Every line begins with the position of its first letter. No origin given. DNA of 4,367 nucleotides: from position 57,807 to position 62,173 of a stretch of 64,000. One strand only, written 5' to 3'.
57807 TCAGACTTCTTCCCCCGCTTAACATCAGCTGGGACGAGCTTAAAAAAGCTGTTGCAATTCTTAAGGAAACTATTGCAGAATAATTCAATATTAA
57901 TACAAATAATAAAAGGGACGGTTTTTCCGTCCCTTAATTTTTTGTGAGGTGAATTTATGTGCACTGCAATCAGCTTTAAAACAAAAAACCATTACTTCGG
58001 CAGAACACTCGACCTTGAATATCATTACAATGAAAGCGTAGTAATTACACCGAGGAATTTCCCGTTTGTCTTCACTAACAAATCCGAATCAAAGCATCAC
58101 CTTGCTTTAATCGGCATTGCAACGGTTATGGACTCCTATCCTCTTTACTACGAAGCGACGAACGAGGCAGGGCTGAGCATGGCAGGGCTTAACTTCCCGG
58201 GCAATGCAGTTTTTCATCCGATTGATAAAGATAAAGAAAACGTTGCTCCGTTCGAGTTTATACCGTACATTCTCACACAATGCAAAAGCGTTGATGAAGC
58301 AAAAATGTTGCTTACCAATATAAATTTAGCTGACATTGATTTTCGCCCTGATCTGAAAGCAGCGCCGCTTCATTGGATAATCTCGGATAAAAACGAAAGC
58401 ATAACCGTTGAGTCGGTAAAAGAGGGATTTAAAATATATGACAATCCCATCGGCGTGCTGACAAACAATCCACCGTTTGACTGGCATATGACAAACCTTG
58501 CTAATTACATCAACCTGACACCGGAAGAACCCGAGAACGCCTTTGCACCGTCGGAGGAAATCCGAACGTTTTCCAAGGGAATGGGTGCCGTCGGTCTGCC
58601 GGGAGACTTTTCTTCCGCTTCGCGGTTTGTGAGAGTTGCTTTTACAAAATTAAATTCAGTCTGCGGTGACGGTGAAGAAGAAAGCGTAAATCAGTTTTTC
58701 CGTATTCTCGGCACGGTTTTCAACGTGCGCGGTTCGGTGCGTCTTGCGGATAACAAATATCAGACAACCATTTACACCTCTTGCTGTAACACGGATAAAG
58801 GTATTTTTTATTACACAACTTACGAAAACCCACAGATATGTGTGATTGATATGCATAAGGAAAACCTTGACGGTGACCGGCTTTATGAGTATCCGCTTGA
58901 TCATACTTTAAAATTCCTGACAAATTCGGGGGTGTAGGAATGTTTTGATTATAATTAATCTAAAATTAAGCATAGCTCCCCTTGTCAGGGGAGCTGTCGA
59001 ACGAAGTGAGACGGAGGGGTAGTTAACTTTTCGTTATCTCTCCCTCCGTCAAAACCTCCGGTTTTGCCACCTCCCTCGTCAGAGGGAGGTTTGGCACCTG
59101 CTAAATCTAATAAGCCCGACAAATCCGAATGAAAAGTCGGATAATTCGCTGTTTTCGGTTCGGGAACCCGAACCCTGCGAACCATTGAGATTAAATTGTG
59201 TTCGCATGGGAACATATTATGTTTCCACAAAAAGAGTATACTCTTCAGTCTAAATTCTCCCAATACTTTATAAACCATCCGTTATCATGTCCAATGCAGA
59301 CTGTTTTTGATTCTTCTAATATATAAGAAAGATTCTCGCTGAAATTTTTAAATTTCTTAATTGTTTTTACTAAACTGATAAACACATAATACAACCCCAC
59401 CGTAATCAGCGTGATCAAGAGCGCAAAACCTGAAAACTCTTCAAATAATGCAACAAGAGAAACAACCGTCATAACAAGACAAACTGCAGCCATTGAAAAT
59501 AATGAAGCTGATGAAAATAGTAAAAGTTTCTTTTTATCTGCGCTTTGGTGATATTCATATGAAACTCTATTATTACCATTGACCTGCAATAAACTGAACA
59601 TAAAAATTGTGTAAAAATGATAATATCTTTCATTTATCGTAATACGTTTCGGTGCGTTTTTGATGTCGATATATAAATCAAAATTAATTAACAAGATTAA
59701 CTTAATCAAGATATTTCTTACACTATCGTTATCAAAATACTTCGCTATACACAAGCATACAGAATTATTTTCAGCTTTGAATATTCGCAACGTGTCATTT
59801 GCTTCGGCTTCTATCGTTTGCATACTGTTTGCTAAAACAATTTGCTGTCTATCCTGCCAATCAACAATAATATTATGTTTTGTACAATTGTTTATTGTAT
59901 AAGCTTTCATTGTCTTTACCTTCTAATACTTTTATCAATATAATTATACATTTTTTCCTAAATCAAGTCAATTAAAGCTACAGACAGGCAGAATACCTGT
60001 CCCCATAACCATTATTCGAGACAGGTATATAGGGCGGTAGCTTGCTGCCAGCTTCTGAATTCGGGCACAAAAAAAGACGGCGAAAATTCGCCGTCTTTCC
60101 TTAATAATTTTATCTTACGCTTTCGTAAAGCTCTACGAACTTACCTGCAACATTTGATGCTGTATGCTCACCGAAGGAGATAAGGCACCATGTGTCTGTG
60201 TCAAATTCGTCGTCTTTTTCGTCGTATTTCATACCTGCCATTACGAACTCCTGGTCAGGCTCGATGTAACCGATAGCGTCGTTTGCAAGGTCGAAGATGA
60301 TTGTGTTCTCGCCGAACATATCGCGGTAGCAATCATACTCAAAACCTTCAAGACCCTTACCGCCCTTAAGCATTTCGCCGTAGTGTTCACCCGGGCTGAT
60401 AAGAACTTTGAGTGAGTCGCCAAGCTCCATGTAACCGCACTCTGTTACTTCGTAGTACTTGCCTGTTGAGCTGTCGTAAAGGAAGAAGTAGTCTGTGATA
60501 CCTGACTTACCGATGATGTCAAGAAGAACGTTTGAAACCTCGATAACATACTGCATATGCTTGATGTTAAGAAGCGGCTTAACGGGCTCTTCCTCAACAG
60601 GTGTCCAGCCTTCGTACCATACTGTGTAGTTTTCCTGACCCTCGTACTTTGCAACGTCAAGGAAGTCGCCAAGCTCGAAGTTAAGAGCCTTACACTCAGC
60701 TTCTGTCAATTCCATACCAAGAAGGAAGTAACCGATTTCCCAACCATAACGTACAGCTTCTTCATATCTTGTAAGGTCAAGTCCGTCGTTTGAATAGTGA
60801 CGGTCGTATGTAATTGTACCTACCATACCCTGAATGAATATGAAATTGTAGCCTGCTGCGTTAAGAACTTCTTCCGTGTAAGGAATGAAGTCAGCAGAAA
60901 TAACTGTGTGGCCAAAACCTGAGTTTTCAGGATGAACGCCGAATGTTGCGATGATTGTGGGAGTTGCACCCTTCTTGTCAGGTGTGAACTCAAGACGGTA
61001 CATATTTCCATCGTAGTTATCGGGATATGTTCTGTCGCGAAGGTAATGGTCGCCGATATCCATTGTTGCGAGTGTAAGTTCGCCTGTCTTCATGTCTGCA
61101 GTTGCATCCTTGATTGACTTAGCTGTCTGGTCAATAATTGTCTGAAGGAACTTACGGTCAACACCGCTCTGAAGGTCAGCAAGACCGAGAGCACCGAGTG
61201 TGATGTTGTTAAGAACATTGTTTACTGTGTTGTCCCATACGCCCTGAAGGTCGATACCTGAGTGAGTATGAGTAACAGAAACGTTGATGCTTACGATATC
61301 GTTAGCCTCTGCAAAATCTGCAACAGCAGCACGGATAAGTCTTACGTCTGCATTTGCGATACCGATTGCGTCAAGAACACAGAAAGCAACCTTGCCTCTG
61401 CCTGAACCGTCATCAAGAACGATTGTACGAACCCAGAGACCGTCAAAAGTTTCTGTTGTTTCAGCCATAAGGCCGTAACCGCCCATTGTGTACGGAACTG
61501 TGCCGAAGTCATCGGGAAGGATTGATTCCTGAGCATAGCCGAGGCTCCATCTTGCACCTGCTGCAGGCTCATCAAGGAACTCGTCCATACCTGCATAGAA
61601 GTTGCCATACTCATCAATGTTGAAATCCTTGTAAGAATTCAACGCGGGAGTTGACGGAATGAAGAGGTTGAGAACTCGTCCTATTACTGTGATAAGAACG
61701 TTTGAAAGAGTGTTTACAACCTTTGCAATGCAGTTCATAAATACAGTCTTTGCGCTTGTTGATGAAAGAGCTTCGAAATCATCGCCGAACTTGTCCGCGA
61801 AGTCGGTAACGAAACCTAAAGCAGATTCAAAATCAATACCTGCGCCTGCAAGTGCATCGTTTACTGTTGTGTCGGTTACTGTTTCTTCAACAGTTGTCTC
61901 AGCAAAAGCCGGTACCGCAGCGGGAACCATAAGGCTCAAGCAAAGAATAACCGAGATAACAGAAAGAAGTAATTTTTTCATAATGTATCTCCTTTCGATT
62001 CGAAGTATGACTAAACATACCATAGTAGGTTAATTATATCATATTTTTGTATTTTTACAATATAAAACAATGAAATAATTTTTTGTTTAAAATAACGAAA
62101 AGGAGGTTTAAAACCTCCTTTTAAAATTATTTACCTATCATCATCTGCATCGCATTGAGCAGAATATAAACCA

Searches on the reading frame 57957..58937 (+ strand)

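Call 25: search_protein_families(library=pfam, proteins=[window:57957-58937:+])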
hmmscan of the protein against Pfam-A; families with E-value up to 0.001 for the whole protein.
window:57957-58937:+ (326 aa): 1 family
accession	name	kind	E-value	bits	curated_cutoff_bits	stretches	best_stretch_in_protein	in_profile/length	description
PF02275.23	CBAH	-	4.8e-101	339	20.4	1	2-308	1-312/316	Linear amide C-N hydrolases, choloylglycine hydrolase family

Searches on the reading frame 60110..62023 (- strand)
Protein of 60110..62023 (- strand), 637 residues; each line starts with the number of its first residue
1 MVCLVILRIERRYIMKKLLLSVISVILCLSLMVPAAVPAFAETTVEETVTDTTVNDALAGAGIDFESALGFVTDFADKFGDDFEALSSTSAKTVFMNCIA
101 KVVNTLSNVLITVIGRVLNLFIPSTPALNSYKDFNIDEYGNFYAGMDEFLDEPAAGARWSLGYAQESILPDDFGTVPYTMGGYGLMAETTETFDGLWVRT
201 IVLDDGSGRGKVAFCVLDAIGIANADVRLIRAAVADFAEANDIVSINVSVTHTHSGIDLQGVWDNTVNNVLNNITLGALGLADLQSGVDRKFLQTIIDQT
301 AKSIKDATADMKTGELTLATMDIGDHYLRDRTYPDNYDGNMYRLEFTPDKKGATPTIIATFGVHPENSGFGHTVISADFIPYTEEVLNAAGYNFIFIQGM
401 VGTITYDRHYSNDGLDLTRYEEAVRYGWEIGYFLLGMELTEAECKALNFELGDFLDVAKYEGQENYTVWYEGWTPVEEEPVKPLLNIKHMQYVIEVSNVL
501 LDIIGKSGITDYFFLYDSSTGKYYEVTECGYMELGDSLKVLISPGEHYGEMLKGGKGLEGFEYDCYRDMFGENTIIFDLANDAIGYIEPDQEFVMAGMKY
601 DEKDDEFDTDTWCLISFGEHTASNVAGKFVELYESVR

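Call 25: search_protein_families(library=pfam, proteins=[window:60110-62023:-])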
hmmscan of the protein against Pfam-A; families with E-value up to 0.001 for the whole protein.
window:60110-62023:- (637 aa): 1 family
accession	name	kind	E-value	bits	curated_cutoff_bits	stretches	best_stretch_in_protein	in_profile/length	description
PF04734.18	Ceramidase_alk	-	5.5e-09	35.6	32.1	1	178-382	17-221/509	Neutral/alkaline non-lysosomal ceramidase, N-terminal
